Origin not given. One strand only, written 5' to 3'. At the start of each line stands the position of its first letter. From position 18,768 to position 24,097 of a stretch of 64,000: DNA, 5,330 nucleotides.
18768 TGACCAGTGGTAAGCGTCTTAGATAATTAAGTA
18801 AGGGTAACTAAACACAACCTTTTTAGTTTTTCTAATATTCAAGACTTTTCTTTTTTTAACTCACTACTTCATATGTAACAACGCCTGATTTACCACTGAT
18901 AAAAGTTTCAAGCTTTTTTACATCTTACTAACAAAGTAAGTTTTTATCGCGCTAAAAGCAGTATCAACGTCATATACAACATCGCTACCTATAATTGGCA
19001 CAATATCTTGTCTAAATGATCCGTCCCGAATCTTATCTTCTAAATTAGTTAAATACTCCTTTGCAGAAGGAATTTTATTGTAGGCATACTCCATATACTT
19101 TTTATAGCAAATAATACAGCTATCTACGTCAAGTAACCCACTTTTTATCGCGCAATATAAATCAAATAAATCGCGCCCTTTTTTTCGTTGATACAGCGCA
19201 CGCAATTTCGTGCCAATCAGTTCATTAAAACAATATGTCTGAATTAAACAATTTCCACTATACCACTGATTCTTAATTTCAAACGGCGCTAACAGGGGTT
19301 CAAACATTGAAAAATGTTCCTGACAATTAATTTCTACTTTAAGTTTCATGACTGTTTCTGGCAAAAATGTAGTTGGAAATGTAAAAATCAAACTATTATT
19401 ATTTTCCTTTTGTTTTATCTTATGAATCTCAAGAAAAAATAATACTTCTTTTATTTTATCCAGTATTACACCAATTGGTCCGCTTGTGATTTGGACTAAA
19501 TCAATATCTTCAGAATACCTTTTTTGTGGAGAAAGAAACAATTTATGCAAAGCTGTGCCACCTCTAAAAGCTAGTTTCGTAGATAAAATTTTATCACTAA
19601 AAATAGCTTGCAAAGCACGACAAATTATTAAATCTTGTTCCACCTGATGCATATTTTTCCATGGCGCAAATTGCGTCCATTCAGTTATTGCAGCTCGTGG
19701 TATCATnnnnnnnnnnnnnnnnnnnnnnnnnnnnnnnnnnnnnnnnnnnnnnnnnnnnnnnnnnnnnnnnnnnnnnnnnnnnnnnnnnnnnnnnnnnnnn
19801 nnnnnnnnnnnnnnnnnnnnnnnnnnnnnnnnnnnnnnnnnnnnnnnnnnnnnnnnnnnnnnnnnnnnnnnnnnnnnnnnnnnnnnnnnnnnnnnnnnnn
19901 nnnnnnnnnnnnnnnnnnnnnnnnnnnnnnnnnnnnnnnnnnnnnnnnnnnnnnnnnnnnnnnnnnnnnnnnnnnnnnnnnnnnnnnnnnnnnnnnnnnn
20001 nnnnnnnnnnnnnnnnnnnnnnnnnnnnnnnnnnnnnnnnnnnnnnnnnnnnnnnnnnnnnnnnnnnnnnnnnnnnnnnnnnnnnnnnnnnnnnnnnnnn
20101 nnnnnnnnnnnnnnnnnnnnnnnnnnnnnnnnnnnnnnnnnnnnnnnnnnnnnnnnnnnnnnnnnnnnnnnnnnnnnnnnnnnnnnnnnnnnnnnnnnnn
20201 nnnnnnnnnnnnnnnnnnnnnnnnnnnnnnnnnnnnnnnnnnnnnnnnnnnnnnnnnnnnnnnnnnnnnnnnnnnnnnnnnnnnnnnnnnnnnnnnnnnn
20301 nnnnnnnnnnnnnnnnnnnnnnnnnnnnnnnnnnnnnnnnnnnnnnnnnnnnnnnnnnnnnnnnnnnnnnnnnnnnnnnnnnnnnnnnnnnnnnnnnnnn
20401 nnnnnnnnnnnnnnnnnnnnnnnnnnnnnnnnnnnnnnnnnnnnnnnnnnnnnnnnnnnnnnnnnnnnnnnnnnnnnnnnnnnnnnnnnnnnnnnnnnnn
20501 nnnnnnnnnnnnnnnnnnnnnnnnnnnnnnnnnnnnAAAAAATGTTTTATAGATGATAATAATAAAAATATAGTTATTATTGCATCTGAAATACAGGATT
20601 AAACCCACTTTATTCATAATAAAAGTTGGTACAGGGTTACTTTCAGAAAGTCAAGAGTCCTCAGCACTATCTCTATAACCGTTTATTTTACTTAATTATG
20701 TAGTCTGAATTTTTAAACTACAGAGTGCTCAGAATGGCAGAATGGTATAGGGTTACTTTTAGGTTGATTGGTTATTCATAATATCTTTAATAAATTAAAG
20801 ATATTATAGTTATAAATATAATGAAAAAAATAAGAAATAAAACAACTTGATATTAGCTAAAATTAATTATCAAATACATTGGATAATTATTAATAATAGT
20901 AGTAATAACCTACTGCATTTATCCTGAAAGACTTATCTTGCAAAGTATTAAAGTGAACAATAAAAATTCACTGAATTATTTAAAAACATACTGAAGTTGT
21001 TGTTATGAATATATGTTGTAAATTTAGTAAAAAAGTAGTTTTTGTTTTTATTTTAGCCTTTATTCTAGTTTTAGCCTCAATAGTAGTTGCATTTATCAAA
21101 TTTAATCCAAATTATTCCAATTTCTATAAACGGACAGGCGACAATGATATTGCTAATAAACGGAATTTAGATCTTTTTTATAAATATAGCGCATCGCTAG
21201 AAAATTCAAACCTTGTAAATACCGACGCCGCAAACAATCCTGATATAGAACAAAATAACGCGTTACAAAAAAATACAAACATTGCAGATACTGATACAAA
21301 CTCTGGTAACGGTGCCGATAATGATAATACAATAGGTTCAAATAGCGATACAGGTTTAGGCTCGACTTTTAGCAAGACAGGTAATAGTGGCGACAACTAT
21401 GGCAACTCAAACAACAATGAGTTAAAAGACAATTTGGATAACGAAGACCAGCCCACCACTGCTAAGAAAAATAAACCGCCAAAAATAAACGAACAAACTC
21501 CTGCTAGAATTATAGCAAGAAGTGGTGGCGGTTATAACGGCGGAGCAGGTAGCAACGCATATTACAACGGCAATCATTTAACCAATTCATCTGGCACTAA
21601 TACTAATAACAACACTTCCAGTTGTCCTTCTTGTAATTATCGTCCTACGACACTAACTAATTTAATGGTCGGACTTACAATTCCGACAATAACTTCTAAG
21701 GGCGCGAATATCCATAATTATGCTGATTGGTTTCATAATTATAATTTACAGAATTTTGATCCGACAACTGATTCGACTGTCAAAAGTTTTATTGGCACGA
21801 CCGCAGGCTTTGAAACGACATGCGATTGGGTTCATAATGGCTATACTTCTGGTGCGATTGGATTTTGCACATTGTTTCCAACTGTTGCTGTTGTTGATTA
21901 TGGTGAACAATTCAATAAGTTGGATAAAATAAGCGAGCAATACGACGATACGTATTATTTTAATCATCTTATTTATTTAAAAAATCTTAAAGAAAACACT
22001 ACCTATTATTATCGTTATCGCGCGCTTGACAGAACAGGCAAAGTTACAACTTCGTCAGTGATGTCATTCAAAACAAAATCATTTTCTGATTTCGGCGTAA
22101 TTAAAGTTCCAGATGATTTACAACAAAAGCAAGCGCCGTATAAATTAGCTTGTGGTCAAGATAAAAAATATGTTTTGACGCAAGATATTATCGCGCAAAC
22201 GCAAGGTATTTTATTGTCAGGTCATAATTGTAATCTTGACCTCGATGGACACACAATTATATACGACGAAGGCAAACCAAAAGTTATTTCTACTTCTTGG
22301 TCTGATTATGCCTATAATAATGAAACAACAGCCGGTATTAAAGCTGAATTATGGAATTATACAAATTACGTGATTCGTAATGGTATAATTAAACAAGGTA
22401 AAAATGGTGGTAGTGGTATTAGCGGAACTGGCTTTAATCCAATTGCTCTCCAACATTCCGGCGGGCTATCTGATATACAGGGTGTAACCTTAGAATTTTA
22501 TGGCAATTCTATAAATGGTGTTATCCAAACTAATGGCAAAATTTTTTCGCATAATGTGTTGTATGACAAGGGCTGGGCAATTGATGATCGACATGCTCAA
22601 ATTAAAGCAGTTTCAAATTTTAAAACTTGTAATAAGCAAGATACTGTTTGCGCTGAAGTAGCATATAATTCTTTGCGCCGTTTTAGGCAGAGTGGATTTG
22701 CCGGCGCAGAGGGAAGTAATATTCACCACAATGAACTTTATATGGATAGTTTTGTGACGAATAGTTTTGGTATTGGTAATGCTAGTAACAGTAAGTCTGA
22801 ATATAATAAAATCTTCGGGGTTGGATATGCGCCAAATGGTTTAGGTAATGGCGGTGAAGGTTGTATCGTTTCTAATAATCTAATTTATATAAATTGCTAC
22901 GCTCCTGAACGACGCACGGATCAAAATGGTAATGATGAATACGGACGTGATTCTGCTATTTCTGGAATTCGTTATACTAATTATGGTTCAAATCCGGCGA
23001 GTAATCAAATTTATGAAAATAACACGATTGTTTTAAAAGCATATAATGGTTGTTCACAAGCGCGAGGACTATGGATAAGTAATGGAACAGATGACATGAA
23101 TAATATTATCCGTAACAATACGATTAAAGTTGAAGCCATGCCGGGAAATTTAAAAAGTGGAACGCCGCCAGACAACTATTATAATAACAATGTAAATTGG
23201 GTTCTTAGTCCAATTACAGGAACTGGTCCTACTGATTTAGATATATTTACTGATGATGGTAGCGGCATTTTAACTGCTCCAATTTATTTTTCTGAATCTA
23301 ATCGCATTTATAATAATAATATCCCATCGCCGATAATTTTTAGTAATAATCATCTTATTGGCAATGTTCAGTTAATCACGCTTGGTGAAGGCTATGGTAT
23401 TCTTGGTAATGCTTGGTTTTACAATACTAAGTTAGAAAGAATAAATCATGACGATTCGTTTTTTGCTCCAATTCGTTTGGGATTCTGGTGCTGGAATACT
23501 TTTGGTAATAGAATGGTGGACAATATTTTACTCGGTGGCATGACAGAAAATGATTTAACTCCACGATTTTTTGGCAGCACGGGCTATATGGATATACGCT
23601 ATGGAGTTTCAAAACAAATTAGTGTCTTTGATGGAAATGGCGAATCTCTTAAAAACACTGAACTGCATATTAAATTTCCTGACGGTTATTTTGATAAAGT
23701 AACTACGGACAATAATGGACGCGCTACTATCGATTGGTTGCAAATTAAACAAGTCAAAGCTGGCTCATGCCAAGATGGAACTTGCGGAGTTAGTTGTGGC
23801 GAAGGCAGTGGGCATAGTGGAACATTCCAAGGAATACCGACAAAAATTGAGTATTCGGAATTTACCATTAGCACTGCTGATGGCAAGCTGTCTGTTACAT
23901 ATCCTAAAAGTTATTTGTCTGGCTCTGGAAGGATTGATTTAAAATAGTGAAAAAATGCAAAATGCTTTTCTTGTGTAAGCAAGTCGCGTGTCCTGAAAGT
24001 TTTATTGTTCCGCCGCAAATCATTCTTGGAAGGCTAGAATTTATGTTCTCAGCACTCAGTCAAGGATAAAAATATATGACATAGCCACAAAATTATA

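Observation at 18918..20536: AbiEi/AbiEii (type IV TA / abortive infection) module as a compact insertion flanked by short direct repeats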

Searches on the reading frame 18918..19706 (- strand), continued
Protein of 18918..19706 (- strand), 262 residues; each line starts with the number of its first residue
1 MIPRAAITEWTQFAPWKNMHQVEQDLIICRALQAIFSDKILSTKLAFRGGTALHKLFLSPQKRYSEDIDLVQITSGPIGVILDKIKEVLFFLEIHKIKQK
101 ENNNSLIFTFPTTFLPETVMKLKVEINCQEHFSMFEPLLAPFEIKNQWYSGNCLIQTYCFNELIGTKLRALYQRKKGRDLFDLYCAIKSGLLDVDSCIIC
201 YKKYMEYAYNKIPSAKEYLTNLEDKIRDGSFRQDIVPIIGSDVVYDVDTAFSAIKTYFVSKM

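Call 54: search_dna_similar(query=window:18918-19706:-, collection=phages, mode=protein, max_rows=12, max_evalue=1e-10)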
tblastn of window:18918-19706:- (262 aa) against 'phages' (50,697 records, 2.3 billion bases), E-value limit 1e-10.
Records with a match: 2; places in all: 2; records where one place covers at least 80% of the query: 2.
Best place of each record, by identity: <60% 2.
By first word of the organism name: Bacteriophage 2.
By host as written in the record: - 2.
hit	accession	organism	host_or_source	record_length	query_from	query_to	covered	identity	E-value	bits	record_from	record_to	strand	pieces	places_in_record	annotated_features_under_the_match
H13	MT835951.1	Bacteriophage sp.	human fecal samples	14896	1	262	100%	49.2%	2e-78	263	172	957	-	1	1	record has no annotation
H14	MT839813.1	Bacteriophage sp.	human fecal samples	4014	5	262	98%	48.1%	2e-80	268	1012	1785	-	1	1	record has no annotation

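Call 64: predict_structure(alignment_id=A1)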
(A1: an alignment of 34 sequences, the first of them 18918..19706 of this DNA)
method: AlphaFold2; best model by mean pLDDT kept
length: 262 residues; sequences in the alignment: 34
mean_pLDDT: 93.4   pTM: 0.90
mean pLDDT of the five models: 93.4, 93.3, 92.4, 92.3, 92.1
residues with pLDDT >= 90: 225; 70-90: 28; 50-70: 9; < 50: 0
segments of 3 or more residues with pLDDT < 50: none
pLDDT, mean of each block of 10 residues (from residue 1): 93 91 96 98 96 94 94 91 95 72 86 92 93 92 95 97 97 96 97 97 90 96 97 93 94 98 95
secondary structure, 60 per line:
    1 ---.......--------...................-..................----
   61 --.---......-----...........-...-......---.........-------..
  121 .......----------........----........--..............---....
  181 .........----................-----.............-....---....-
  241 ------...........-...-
elements in order: H4-10 H19-37 H39-44 E45-48 H49-56 E67-72 H78-88 E94-99 E103-111 E119-127 E138-145 E150-157 H160-173 H177-189 H194-209 H215-227 H229-232 H247-257

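Call 68: fold_search(model_id=the predicted structure, library=pdb)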
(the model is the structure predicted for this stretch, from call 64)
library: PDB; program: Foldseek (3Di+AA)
matches with E <= 10: 1053; with E <= 0.001: 15
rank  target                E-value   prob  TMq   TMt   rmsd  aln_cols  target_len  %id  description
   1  6j7n                  2.1e-08  1.00  0.61  0.56   6.4       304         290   14  Crystal structure of toxin TglT (unusual type guanylyltransferase-like toxin, Rv1045) mutant D82A co-expressed with TakA (released 2020-05-13)
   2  6y56                  2.2e-08  1.00  0.58  0.53  12.4       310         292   14  MenT4, nucleotidyltransferase toxin Rv2826c from Mycobacterium tuberculosis H37Rv (released 2020-09-16)
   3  4o8s                  3.6e-08  1.00  0.49  0.55   7.8       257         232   17  Crystal structure of JHP933 from Helicobacter pylori (released 2014-09-10)
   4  4ok0_B                4.0e-08  1.00  0.51  0.58   7.7       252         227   17  Crystal structure of putative nucleotidyltransferase from H. pylori (released 2014-04-09)
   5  6j7r                  7.1e-08  1.00  0.64  0.59   6.2       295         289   11  Crystal structure of toxin TglT (unusual type guanylyltransferase-like toxin, Rv1045) mutant S78A co-expressed with TakA (released 2020-05-13)
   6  6j7o                  7.5e-08  1.00  0.65  0.60   6.7       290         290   13  Crystal structure of toxin TglT (unusual type guanylyltransferase-like toxin, Rv1045) mutant E146Q from Mycobacterium tu (released 2020-05-13)
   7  6j7s                  8.8e-08  1.00  0.62  0.57   7.2       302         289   12  Crystal structure of toxin TglT (unusual type guanylyltransferase-like toxin, Rv1045) wild type protein from Mycobacteri (released 2020-05-13)
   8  6j7q                  1.1e-07  1.00  0.65  0.59   6.3       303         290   12  Crystal structure of toxin TglT (unusual type guanylyltransferase-like toxin, Rv1045) mutant S78A from Mycobacterium tub (released 2020-05-13)
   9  6y5u                  1.5e-07  1.00  0.63  0.58   6.7       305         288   13  MenT3 (aka TglT), nucleotidyltransferase toxin Rv1045 from Mycobacterium tuberculosis (released 2020-09-16)
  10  4ok0_A                1.9e-07  1.00  0.51  0.58   7.5       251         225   17  Crystal structure of putative nucleotidyltransferase from H. pylori (released 2014-04-09)
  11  6j7p                  2.9e-07  1.00  0.62  0.58   6.7       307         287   12  Crystal structure of toxin TglT (unusual type guanylyltransferase-like toxin, Rv1045) mutant E146Q co-expressed with Tak (released 2020-05-13)
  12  7c46                  3.4e-07  1.00  0.64  0.59   6.0       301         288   13  Crystal Structure of Rv1045 toxin point variant K189A (released 2021-05-26)
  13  8xhr_A                3.4e-07  1.00  0.59  0.55   7.5       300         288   15  Crystal structure of Mycobacterium tuberculosis MenT3 bound with CTP (released 2024-02-28)
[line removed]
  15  8an5_A                8.4e-04  1.00  0.42  0.53   6.3       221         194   14  MenAT1 toxin-antitoxin complex (rv0078a-rv0078b) from Mycobacterium tuberculosis H37Rv (released 2023-08-02)
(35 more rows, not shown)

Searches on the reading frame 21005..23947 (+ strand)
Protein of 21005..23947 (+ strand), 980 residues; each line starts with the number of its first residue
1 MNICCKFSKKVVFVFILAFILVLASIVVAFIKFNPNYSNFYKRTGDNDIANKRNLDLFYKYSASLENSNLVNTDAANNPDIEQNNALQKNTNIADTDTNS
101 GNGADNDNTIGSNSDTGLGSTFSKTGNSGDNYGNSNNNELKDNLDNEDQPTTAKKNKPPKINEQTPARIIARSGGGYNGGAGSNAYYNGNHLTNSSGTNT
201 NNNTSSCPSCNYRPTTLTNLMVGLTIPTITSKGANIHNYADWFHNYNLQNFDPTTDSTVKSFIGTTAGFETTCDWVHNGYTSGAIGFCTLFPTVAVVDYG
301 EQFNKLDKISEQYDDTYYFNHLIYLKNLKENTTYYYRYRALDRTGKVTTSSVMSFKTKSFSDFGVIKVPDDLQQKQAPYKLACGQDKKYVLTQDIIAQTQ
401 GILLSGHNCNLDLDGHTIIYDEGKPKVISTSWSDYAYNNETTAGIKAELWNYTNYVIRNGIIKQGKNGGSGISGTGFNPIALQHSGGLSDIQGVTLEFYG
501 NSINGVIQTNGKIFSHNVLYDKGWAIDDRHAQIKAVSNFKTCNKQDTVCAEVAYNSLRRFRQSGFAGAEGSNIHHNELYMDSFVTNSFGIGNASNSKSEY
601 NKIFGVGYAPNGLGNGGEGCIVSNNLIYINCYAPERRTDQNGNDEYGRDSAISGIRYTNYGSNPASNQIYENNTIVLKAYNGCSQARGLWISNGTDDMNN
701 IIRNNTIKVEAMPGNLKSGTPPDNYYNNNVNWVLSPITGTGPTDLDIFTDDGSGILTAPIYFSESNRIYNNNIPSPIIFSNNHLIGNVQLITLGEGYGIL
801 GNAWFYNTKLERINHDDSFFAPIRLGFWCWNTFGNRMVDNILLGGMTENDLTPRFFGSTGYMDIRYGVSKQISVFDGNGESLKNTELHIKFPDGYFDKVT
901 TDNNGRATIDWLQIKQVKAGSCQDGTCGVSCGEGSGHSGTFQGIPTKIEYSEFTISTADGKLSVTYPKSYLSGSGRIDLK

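Call 3: search_protein_families(library=pfam, proteins=[window:21005-23947:+], max_evalue=0.01)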
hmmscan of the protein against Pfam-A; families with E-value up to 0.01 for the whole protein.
window:21005-23947:+ (980 aa): 1 family
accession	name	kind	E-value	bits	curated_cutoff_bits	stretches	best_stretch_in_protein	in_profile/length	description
PF16656.11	Pur_ac_phosph_N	-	5e-06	27.4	30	1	293-357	26-93/93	Purple acid Phosphatase, N-terminal domain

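Call 74: find_related_loci(query=window:21005-23947:+, collection=metagenome_contigs, flank=6000)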
Query window:21005-23947:+ (980 aa) in metagenome_contigs; peptide patterns used: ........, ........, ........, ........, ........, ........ (x = any residue, [..] = any of these).
35 stretches matched a pattern, but none encodes a relative of the query by tblastn (E <= 1e-3).
